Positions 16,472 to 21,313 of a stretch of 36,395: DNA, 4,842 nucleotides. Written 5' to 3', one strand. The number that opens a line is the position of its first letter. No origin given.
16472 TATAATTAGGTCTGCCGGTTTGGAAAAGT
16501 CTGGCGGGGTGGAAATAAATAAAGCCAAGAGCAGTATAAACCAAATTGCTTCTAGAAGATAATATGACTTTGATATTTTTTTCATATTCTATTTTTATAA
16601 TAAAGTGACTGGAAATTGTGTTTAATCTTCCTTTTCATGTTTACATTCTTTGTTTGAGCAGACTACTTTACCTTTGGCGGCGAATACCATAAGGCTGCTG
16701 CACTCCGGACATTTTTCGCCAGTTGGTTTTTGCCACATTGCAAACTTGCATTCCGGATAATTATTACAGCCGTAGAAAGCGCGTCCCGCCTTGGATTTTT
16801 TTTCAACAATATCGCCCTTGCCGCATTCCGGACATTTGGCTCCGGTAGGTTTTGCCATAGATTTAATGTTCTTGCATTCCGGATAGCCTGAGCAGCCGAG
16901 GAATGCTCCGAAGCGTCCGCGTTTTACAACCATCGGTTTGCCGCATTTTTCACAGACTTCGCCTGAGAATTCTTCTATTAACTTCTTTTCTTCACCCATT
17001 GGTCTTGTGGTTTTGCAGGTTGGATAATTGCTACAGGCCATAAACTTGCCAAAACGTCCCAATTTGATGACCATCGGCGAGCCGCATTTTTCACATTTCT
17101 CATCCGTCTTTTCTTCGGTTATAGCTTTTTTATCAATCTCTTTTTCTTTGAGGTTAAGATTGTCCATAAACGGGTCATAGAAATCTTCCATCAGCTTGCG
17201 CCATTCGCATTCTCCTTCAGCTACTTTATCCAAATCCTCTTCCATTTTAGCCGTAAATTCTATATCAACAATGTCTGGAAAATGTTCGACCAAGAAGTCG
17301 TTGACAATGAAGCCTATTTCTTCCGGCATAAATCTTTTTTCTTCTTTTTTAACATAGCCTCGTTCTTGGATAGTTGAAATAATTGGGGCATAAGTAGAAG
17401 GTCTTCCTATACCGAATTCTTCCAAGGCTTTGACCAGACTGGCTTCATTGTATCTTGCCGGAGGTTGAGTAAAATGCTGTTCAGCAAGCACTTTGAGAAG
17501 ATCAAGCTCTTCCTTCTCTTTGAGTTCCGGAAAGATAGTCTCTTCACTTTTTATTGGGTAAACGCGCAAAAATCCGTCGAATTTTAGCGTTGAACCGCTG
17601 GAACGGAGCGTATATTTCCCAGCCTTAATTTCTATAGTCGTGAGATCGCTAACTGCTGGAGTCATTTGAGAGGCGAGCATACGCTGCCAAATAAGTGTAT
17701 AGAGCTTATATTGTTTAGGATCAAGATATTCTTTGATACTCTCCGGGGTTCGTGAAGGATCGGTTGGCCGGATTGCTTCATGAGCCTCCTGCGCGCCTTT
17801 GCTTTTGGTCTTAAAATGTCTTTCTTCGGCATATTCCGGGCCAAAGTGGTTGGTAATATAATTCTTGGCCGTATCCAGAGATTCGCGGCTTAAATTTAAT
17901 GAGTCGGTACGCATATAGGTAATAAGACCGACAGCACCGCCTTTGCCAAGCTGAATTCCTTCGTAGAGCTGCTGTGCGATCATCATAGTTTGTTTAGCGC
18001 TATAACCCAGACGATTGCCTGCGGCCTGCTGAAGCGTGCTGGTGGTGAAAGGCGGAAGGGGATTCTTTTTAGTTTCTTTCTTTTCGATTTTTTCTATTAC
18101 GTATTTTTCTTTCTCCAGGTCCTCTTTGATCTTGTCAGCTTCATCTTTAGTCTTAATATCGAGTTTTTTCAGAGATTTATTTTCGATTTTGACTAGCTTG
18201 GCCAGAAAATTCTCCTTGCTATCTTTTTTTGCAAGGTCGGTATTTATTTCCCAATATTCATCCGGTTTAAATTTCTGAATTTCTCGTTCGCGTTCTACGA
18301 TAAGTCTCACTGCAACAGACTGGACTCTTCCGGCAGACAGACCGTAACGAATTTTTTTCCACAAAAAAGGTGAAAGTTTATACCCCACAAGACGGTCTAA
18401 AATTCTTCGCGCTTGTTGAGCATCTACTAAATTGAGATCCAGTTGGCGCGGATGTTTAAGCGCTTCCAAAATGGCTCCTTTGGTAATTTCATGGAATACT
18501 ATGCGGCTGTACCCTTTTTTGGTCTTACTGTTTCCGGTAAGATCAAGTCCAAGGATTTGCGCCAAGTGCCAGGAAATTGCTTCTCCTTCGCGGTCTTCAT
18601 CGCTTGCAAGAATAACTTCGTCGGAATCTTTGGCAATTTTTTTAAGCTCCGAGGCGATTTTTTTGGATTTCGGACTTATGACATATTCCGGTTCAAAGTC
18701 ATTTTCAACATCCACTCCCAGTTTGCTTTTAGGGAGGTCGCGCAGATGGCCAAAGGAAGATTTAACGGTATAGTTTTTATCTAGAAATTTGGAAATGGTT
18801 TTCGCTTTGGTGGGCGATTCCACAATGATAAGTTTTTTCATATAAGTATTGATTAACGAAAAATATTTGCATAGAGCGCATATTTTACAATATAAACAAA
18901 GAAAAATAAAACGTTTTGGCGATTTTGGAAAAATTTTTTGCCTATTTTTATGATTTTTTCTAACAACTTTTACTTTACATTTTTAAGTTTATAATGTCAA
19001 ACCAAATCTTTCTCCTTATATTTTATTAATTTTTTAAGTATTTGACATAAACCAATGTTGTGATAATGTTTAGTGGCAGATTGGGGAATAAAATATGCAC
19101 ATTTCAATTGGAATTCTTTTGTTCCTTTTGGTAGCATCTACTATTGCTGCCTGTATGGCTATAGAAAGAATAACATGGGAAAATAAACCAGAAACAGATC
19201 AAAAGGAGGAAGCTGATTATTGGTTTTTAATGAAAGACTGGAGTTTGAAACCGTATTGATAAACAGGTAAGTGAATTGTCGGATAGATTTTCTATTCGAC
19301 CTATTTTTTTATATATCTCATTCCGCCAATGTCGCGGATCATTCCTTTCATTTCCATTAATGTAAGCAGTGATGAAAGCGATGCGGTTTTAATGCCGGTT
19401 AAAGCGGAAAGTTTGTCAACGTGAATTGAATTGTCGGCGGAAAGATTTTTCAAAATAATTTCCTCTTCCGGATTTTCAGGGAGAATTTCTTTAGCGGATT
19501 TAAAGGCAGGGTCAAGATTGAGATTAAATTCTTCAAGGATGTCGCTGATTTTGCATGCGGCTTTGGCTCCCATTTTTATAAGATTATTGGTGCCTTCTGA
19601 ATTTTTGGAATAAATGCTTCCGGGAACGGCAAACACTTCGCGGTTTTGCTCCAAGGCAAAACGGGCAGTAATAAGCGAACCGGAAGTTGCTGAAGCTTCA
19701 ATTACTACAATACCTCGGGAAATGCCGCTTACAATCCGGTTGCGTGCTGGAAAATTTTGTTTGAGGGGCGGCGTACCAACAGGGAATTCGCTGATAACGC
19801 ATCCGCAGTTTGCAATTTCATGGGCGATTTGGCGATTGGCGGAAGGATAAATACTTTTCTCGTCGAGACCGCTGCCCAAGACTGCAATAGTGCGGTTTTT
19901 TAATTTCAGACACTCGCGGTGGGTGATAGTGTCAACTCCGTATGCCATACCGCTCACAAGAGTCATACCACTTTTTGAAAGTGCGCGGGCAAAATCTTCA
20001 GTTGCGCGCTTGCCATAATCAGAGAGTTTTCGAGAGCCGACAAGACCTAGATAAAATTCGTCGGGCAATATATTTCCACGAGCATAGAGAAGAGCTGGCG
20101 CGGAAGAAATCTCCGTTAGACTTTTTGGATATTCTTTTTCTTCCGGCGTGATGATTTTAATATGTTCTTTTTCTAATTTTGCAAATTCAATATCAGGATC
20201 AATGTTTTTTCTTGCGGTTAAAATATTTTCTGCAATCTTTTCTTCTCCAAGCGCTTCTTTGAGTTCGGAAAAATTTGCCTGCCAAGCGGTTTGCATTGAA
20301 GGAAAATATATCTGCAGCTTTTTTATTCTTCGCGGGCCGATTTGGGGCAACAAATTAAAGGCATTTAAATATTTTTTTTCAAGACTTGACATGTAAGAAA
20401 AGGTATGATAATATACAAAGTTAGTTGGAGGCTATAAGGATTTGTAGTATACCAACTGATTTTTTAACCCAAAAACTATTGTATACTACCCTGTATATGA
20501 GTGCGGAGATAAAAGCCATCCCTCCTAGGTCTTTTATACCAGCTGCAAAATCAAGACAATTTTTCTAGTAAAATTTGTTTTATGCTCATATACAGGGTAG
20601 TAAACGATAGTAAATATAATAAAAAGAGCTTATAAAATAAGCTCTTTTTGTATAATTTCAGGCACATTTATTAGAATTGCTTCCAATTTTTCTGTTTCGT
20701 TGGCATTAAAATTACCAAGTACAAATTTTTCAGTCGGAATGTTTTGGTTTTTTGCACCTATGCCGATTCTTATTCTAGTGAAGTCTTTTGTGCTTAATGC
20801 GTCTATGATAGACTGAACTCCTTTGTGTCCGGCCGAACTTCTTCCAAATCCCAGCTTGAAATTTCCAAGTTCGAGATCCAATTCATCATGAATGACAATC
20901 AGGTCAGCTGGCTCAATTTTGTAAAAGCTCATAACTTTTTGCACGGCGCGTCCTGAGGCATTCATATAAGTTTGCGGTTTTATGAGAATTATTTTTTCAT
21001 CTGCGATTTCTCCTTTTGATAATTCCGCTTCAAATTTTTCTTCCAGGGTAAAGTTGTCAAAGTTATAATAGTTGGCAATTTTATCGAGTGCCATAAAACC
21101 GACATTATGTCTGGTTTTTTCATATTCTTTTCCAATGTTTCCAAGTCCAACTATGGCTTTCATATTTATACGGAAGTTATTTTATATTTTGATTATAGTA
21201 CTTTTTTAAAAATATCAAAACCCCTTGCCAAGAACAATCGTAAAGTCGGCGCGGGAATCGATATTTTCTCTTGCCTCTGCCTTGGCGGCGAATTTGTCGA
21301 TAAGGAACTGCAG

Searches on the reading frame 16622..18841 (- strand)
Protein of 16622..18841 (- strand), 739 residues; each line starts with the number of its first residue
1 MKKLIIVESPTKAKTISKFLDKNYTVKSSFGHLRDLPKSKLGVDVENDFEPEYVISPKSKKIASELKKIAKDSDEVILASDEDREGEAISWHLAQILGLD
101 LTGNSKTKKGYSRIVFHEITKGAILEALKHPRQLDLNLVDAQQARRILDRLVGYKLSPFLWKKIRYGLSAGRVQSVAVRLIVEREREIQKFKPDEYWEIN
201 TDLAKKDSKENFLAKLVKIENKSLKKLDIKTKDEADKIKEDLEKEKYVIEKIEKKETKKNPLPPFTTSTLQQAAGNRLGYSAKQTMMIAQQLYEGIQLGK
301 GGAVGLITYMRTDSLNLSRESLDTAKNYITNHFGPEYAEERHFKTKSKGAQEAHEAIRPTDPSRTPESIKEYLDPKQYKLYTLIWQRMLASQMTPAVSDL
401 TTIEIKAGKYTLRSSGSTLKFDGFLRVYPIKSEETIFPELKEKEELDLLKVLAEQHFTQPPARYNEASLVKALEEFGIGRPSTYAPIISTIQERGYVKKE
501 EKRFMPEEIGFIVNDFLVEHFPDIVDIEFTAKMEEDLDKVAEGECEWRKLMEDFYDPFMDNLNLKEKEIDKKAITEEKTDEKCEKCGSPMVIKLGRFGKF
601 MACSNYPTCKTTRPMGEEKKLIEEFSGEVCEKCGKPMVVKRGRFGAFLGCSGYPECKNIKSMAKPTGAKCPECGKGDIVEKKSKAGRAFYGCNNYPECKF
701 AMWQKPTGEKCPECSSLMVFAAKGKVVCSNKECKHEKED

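Call 11: search_protein_families(library=pfam, proteins=[window:16622-18841:-], max_evalue=0.01)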
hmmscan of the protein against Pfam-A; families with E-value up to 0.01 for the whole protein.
window:16622-18841:- (739 aa): 5 families
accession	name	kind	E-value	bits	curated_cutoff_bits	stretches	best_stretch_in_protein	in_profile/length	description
PF01131.25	Topoisom_bac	-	5.1e-135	451.1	35.1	1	134-551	2-410/411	DNA topoisomerase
PF01396.24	Zn_ribbon_Top1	-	3.6e-46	155.1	32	3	580-615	1-36/39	Topoisomerase DNA binding C4 zinc finger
PF01751.28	Toprim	-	2.8e-21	75.9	23.1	1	3-118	1-95/96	Toprim domain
PF06677.18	Auto_anti-p27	-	0.00088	19.8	24.1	0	707-728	14-36/40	Sjogren's syndrome/scleroderma autoantigen 1 (Autoantigen p27)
PF13368.11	Toprim_C_rpt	-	0.003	17.9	22.3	0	634-648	5-19/57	Topoisomerase C-terminal repeat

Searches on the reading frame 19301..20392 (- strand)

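Call 13: search_protein_families(library=pfam, proteins=[window:19301-20392:-], max_evalue=0.0001)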
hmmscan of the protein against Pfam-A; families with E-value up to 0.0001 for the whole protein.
window:19301-20392:- (363 aa): 2 families
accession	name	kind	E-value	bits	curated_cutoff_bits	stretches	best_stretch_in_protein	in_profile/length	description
PF02481.21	DNA_processg_A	-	4.2e-75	252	29.6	1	73-279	2-210/212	DNA recombination-mediator protein A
PF17782.7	DprA_WH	-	3.3e-08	33.9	22.9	1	304-357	8-60/61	DprA winged helix domain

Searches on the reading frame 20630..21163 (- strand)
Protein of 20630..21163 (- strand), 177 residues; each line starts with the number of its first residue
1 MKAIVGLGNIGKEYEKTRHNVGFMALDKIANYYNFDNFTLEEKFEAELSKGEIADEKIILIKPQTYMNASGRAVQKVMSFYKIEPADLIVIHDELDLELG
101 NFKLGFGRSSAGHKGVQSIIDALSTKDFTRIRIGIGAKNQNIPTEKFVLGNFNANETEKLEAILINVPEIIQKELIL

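Call 13: search_protein_families(library=pfam, proteins=[window:20630-21163:-], max_evalue=0.0001)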
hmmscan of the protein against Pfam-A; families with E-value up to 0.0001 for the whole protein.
window:20630-21163:- (177 aa): 1 family
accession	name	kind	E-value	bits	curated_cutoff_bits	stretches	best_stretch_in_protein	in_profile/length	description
PF01195.25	Pept_tRNA_hydro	-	5.8e-61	206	27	1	4-172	2-168/183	Peptidyl-tRNA hydrolase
